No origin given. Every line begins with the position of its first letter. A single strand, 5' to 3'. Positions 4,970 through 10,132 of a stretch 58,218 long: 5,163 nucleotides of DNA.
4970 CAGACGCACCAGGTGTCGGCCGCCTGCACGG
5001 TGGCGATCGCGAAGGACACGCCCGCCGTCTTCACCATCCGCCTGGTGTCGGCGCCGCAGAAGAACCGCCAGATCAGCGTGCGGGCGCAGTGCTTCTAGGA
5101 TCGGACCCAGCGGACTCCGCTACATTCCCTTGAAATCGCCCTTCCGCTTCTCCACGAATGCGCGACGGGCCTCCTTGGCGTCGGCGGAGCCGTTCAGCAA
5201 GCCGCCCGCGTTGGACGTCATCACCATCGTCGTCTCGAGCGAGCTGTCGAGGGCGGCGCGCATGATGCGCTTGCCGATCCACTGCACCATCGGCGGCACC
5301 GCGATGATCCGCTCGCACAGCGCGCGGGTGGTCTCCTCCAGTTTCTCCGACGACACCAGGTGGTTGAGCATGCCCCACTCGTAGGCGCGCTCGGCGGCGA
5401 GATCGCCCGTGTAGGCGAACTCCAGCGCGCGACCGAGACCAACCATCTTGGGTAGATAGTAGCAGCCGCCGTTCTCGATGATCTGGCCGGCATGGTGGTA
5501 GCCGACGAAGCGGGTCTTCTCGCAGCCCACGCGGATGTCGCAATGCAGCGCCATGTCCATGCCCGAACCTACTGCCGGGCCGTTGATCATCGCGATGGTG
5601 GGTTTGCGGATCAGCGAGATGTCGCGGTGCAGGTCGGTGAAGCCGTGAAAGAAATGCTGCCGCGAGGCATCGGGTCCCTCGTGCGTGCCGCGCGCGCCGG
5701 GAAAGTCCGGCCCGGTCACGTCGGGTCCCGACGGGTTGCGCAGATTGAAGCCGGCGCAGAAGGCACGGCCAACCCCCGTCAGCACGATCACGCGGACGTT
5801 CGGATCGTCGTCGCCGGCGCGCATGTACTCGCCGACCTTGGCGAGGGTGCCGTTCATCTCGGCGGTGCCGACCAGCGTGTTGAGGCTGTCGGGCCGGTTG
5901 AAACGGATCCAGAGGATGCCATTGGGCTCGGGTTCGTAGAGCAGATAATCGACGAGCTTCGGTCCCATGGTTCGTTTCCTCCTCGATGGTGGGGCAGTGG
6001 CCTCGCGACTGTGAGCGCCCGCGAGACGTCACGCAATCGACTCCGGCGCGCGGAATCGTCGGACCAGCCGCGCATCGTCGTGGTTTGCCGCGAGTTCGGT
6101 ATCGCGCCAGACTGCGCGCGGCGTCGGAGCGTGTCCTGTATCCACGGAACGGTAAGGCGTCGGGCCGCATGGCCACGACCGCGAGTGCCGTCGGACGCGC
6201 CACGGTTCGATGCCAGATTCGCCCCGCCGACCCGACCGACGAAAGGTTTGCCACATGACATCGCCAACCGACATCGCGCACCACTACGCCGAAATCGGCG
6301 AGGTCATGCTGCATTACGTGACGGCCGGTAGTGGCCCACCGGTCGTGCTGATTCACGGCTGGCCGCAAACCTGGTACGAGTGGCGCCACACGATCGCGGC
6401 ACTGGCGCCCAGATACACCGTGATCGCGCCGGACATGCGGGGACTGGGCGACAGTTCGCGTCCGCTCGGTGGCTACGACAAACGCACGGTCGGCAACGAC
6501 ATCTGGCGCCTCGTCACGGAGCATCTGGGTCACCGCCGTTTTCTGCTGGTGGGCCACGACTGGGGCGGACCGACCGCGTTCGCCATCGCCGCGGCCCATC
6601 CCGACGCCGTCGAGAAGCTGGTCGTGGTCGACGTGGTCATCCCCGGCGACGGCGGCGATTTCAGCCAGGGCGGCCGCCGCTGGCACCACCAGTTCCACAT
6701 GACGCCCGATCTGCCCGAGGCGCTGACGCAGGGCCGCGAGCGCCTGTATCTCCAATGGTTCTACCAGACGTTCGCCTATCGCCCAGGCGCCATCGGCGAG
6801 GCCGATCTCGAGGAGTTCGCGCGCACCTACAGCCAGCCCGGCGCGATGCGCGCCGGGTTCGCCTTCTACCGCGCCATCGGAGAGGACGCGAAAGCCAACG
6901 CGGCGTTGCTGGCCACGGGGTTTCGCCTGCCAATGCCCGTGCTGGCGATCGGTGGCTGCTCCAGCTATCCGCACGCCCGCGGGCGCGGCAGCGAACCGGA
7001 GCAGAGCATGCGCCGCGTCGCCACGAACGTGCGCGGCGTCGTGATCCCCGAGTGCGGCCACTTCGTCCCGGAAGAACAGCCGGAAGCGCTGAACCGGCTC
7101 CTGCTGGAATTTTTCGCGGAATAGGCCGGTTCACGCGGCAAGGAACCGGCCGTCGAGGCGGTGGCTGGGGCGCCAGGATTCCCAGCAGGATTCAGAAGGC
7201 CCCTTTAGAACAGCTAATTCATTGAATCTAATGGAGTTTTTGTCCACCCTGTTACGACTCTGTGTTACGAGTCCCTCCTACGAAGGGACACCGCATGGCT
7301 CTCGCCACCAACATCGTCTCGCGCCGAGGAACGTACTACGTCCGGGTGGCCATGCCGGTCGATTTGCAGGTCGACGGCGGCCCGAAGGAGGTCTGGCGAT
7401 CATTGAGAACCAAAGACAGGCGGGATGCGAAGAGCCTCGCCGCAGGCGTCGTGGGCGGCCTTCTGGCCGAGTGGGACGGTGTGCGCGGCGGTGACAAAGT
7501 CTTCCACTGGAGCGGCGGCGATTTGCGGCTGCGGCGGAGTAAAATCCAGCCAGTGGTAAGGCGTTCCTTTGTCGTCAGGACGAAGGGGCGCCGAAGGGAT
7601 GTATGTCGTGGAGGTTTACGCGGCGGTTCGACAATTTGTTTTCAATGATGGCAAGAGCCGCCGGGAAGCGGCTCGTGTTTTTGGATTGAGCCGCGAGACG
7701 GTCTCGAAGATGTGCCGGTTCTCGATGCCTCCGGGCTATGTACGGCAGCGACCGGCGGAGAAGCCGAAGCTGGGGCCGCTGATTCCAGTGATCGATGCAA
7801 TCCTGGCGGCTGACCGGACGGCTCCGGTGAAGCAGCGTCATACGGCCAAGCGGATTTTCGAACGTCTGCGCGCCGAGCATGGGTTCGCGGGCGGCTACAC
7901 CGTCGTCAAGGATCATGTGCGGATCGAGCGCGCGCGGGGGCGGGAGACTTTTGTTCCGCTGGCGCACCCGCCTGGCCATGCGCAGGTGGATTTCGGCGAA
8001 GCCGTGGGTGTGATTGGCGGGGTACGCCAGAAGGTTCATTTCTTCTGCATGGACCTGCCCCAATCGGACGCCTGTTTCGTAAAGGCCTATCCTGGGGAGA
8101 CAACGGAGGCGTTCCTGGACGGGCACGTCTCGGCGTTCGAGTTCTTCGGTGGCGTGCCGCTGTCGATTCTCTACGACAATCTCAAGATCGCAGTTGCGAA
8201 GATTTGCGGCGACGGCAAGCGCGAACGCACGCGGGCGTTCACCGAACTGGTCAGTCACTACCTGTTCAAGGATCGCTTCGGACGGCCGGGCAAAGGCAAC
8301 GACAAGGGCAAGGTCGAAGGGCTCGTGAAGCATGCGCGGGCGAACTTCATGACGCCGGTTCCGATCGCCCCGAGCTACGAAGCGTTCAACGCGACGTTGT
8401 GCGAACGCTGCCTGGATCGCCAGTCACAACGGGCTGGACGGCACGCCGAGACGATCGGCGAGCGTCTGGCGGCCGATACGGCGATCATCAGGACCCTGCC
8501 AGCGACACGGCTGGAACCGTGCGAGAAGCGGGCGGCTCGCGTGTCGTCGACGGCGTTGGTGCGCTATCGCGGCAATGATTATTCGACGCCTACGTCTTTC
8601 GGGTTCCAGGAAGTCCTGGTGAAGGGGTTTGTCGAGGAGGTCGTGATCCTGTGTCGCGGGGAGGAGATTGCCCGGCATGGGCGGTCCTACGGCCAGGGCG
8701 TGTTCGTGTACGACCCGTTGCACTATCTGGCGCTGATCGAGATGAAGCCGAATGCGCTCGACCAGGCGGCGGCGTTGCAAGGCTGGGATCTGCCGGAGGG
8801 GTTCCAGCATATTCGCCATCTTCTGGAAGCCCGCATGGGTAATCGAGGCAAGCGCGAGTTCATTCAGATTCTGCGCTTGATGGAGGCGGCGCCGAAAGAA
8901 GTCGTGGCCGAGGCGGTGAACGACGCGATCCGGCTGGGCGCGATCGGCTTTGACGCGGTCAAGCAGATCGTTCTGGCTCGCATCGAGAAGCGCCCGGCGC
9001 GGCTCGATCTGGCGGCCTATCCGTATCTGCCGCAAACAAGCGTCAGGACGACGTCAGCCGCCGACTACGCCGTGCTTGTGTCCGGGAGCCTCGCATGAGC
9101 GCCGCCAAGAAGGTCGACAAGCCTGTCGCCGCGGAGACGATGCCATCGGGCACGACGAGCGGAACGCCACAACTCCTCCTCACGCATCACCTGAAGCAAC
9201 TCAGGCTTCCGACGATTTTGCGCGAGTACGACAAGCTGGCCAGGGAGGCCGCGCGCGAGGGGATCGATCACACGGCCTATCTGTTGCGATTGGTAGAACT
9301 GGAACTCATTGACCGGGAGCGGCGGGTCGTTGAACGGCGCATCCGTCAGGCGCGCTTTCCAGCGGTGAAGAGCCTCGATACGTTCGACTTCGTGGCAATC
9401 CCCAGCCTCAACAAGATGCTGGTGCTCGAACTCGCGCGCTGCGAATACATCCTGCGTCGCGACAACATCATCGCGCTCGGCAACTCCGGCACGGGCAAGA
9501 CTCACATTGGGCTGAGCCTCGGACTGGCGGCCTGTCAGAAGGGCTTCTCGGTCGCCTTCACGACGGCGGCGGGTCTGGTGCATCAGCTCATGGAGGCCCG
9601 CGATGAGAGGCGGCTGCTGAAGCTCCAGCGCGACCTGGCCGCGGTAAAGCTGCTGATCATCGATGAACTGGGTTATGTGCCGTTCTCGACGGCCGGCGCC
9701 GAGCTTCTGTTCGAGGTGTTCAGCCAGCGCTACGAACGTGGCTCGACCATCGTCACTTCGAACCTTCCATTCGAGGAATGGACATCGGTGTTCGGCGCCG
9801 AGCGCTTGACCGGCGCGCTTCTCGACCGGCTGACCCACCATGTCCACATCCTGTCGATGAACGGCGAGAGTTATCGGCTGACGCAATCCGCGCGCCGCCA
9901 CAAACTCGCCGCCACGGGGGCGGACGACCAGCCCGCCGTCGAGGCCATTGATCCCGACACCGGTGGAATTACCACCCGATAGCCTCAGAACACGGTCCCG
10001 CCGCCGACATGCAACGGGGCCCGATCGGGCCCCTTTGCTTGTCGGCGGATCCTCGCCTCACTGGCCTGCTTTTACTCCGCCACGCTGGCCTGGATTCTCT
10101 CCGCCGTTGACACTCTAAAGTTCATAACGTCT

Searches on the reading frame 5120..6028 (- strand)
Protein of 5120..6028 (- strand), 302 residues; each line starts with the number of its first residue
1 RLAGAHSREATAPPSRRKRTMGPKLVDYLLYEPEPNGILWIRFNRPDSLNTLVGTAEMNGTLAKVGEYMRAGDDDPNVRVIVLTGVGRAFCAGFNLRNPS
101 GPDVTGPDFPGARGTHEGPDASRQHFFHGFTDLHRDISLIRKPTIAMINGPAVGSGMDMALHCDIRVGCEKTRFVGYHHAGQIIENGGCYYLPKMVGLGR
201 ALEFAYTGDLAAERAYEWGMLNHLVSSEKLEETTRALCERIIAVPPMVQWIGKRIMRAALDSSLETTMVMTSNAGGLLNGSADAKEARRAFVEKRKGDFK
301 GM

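Call 38: search_protein_families(library=pfam, proteins=[window:5120-6028:-])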
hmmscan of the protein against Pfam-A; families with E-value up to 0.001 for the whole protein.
window:5120-6028:- (302 aa): 2 families
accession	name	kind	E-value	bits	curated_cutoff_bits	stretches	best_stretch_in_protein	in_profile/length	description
PF00378.25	ECH_1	-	5.4e-37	127.9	27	1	35-301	3-250/251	Enoyl-CoA hydratase/isomerase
PF16113.10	ECH_2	-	5.6e-22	79.1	27.2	1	40-240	3-187/335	Enoyl-CoA hydratase/isomerase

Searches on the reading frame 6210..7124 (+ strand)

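Call 38: search_protein_families(library=pfam, proteins=[window:6210-7124:+])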
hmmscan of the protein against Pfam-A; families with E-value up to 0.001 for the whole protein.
window:6210-7124:+ (304 aa): 3 families
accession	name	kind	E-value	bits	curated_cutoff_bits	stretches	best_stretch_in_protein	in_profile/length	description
PF00561.26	Abhydrolase_1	-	8.5e-31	107.9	25.8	1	43-205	1-144/245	alpha/beta hydrolase fold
PF12697.13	Abhydrolase_6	-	2e-21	78.1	26.3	1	45-296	1-216/217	Alpha/beta hydrolase family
PF12146.15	Hydrolase_4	-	4.4e-05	23.3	27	1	45-139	7-106/239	Serine aminopeptidase, S33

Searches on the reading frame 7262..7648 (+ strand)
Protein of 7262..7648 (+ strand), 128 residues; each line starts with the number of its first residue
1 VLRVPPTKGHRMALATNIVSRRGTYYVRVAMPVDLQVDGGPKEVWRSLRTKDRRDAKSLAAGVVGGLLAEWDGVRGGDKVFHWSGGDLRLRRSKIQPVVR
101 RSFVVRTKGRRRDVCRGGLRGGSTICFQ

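Call 38: search_protein_families(library=pfam, proteins=[window:7262-7648:+])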
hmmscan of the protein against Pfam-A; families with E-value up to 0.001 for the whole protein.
window:7262-7648:+ (128 aa): 1 family
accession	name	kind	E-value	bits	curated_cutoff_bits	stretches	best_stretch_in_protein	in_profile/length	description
PF20172.3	DUF6538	-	1e-15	57.6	27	1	18-75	2-59/60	Domain of unknown function (DUF6538)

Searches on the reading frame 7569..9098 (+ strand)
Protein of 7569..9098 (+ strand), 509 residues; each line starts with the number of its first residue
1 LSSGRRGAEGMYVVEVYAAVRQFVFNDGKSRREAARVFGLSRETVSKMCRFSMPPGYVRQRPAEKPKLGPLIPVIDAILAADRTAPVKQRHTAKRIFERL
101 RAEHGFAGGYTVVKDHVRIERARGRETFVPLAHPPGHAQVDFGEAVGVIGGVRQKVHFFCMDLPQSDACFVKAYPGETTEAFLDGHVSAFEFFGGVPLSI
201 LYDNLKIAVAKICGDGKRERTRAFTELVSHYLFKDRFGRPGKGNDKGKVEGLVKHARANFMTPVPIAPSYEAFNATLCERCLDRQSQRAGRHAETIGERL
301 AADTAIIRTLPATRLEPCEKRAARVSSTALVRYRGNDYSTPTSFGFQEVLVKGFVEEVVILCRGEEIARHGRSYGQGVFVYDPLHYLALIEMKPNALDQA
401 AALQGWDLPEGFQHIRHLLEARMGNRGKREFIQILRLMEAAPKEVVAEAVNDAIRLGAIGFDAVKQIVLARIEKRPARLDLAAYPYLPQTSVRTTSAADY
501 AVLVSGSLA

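Call 38: search_protein_families(library=pfam, proteins=[window:7569-9098:+])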
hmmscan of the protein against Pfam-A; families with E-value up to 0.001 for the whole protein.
window:7569-9098:+ (509 aa): 2 families
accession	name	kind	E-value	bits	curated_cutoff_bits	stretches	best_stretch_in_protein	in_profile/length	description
PF22483.2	Mu-transpos_C_2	-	4.8e-19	68.3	27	1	310-382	1-73/73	Mu transposase, C-terminal domain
PF00665.32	rve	-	1.1e-06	29.2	32.6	1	133-242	3-101/102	Integrase core domain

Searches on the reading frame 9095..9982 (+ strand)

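Call 38: search_protein_families(library=pfam, proteins=[window:9095-9982:+])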
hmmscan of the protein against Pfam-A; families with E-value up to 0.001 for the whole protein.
window:9095-9982:+ (295 aa): 2 families
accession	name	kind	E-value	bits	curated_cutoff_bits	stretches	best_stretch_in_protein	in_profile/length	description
PF01695.23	IstB_IS21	-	5.1e-74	249.2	24.1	1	32-265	2-235/238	IstB-like ATP binding protein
PF00308.24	Bac_DnaA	-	1.5e-06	28.9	23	1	125-222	37-136/162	Bacterial DnaA ATPAse domain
